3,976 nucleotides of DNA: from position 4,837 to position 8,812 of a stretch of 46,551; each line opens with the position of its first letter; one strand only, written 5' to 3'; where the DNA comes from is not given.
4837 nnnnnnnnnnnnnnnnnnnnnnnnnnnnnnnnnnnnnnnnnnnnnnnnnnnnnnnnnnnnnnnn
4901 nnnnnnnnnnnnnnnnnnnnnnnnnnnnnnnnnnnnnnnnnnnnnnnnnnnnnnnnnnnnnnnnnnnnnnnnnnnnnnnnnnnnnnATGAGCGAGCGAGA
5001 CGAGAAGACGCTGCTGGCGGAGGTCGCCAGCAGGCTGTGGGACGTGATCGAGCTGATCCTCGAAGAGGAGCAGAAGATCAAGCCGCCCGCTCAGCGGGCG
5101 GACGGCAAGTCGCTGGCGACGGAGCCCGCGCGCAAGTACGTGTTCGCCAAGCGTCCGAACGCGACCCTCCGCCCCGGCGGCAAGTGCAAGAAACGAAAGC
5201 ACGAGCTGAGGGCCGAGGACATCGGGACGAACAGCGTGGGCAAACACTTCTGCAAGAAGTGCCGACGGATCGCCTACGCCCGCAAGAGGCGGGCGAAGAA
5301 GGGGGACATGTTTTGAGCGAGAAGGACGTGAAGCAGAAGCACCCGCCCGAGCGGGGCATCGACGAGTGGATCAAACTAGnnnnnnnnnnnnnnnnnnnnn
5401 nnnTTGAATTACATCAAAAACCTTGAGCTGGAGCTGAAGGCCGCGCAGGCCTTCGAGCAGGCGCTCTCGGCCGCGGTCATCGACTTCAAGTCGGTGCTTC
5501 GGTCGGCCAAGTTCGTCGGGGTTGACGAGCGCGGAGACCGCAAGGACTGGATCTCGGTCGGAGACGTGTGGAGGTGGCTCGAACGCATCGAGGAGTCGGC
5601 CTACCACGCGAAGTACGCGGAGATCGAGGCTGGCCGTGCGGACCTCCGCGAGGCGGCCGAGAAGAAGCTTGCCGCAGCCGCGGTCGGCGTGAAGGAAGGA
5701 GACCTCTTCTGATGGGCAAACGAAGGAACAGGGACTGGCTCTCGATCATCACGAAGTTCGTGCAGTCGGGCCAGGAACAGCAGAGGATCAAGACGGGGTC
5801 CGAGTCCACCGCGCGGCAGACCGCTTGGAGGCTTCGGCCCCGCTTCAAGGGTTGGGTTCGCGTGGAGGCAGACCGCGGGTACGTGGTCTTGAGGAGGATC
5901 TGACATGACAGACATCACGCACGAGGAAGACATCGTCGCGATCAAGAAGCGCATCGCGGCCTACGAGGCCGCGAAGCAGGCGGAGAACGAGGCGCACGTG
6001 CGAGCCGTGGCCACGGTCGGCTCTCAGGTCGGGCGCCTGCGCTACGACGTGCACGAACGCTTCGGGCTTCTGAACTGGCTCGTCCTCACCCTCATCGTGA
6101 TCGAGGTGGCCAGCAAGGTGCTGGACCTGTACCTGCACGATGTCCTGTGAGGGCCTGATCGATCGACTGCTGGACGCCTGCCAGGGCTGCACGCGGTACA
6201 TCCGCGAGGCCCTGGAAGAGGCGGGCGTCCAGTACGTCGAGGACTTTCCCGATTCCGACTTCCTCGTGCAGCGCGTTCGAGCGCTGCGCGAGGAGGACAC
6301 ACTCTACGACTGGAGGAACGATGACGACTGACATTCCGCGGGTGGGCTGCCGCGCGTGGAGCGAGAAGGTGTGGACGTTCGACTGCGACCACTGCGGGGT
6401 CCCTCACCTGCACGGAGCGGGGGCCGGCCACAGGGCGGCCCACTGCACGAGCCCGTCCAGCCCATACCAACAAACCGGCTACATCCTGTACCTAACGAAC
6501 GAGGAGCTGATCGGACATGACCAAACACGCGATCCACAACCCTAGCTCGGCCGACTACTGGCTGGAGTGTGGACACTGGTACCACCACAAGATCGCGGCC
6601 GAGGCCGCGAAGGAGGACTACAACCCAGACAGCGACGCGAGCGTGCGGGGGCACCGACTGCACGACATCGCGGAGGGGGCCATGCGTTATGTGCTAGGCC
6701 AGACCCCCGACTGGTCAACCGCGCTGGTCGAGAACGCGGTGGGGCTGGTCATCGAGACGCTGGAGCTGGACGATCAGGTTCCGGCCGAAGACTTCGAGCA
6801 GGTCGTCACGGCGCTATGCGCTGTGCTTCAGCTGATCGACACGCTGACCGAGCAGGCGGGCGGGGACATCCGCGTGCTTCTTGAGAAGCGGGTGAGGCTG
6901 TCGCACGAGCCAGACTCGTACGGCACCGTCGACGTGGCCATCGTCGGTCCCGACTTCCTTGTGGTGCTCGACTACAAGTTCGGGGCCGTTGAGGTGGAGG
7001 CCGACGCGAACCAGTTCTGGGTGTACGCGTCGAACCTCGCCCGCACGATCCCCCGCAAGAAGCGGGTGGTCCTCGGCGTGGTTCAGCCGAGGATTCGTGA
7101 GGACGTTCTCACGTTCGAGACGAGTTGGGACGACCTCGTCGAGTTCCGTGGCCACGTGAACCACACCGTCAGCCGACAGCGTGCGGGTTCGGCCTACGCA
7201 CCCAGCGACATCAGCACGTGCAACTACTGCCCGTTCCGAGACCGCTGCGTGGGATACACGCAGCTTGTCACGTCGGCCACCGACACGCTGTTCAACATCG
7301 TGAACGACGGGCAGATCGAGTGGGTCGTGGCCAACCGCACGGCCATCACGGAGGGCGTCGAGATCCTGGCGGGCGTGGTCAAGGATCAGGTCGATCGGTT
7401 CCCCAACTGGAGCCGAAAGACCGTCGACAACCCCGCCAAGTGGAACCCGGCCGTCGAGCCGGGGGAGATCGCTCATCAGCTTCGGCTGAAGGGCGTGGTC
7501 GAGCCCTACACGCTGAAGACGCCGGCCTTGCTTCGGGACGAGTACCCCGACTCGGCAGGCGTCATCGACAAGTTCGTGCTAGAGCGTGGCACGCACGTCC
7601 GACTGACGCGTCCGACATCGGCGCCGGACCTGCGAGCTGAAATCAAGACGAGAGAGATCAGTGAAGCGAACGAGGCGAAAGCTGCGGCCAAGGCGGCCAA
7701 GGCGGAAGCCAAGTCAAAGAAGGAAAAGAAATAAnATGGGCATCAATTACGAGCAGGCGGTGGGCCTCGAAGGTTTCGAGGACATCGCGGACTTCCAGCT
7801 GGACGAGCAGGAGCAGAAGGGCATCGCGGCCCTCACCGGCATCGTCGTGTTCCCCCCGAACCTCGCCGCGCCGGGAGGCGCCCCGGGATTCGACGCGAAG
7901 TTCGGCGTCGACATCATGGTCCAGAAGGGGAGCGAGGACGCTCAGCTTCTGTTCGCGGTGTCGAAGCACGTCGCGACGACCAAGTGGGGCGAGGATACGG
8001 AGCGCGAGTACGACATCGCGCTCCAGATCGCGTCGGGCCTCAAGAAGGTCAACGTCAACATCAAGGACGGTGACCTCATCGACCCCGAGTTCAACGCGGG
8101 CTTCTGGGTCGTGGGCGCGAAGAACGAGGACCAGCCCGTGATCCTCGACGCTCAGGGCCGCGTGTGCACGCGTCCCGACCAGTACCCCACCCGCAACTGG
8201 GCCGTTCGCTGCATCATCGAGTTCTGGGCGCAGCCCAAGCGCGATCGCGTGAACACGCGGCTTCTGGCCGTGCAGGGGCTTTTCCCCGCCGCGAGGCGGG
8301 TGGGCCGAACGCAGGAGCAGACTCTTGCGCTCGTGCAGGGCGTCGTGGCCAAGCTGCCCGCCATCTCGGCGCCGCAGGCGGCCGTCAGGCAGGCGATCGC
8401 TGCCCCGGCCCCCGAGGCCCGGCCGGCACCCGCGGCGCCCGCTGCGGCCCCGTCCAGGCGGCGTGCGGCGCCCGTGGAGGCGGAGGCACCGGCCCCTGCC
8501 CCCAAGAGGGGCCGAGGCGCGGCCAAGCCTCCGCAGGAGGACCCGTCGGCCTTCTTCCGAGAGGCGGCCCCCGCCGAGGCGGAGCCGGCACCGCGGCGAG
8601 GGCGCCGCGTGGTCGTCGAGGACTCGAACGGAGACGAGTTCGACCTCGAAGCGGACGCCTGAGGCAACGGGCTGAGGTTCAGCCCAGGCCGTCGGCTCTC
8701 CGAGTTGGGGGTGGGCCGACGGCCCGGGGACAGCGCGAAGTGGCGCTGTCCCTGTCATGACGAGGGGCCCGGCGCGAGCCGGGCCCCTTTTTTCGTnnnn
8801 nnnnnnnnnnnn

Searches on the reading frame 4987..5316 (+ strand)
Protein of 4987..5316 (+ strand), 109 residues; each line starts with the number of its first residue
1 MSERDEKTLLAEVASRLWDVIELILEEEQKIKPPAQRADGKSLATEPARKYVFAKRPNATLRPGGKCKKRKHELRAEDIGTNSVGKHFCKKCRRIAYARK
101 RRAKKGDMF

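Call 83: search_protein_families(library=pfam, proteins=[window:4987-5316:+], max_evalue=0.1)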
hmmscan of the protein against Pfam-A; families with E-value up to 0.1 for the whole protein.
window:4987-5316:+ (109 aa): 0 families

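Call 84: search_protein_families(library=phrogs, proteins=[window:4987-5316:+], max_evalue=0.01)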
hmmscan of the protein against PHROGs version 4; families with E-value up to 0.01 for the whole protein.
window:4987-5316:+ (109 aa): 1 family
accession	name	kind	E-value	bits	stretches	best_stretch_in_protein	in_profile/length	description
phrog_826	-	DNA, RNA and nucleotide metabolism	0.0024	18.5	1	60-106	162-208/281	HNH endonuclease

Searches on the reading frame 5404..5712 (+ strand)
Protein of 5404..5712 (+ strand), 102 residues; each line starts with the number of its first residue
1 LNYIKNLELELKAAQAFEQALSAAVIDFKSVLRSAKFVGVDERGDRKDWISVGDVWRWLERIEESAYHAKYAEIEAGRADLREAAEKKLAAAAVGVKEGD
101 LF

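Call 83: search_protein_families(library=pfam, proteins=[window:5404-5712:+], max_evalue=0.1)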
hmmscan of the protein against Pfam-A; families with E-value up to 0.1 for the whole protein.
window:5404-5712:+ (102 aa): 1 family
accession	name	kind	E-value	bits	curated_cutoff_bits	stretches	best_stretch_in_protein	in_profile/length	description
PF21168.2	FkbO_Hyg5-like_N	-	0.018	15.5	27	1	51-101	60-116/122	Chorismatase FkbO/Hyg5-like, N-terminal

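Call 84: search_protein_families(library=phrogs, proteins=[window:5404-5712:+], max_evalue=0.01)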
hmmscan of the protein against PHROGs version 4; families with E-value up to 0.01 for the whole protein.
window:5404-5712:+ (102 aa): 0 families

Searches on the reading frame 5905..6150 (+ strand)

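Call 83: search_protein_families(library=pfam, proteins=[window:5905-6150:+], max_evalue=0.1)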
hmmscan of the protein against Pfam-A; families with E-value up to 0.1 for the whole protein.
window:5905-6150:+ (81 aa): 1 family
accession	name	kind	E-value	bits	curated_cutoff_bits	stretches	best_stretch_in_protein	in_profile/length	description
PF04098.21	Rad52_Rad22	-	0.047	14.1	20.3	1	14-52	102-140/153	Rad52/22 family double-strand break repair protein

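Call 84: search_protein_families(library=phrogs, proteins=[window:5905-6150:+], max_evalue=0.01)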
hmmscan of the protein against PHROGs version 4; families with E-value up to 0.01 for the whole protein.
window:5905-6150:+ (81 aa): 0 families

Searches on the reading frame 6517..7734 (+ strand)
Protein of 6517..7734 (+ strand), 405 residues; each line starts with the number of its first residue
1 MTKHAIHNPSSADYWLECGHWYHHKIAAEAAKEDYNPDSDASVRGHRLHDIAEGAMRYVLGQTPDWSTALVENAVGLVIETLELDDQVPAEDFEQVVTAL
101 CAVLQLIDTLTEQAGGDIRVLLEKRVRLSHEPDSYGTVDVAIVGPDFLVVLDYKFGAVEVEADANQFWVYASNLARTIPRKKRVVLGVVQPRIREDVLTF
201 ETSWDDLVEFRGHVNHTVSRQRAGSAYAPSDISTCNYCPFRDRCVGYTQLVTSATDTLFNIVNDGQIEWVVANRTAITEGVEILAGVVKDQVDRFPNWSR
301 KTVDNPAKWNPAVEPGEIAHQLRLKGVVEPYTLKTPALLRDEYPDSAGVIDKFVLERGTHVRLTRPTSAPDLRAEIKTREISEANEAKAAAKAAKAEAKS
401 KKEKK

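Call 11: search_protein_families(library=pfam, proteins=[window:6517-7734:+], max_evalue=0.01)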
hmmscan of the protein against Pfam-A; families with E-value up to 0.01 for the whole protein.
window:6517-7734:+ (405 aa): 2 families
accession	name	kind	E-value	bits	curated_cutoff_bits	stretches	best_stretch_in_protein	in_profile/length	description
PF10926.14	DUF2800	-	1.3e-21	77.7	21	1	4-255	1-243/368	Protein of unknown function (DUF2800)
PF12705.13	PDDEXK_1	-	3.9e-10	40.5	22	1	9-244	4-246/247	PD-(D/E)XK nuclease superfamily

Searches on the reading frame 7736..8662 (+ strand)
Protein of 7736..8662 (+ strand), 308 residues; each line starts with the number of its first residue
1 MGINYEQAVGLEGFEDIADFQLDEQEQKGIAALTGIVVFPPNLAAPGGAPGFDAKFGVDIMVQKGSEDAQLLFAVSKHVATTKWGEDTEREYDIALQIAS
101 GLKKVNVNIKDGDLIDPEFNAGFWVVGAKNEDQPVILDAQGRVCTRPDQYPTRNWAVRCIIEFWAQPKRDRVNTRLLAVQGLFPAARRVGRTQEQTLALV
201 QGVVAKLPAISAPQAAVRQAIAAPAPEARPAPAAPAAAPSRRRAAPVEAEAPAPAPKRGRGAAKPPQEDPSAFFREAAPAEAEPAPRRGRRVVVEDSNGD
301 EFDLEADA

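Call 83: search_protein_families(library=pfam, proteins=[window:7736-8662:+], max_evalue=0.1)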
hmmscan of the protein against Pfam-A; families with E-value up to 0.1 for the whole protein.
window:7736-8662:+ (308 aa): 1 family
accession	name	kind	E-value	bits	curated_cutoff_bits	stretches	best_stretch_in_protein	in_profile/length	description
PF10991.15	Enc34_ssDNA-bd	-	0.0022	18.1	26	1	46-180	18-148/176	Enterobacter phage Enc34, ssDNA-binding protein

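Call 84: search_protein_families(library=phrogs, proteins=[window:7736-8662:+], max_evalue=0.01)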
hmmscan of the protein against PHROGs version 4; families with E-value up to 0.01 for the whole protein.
window:7736-8662:+ (308 aa): 0 families
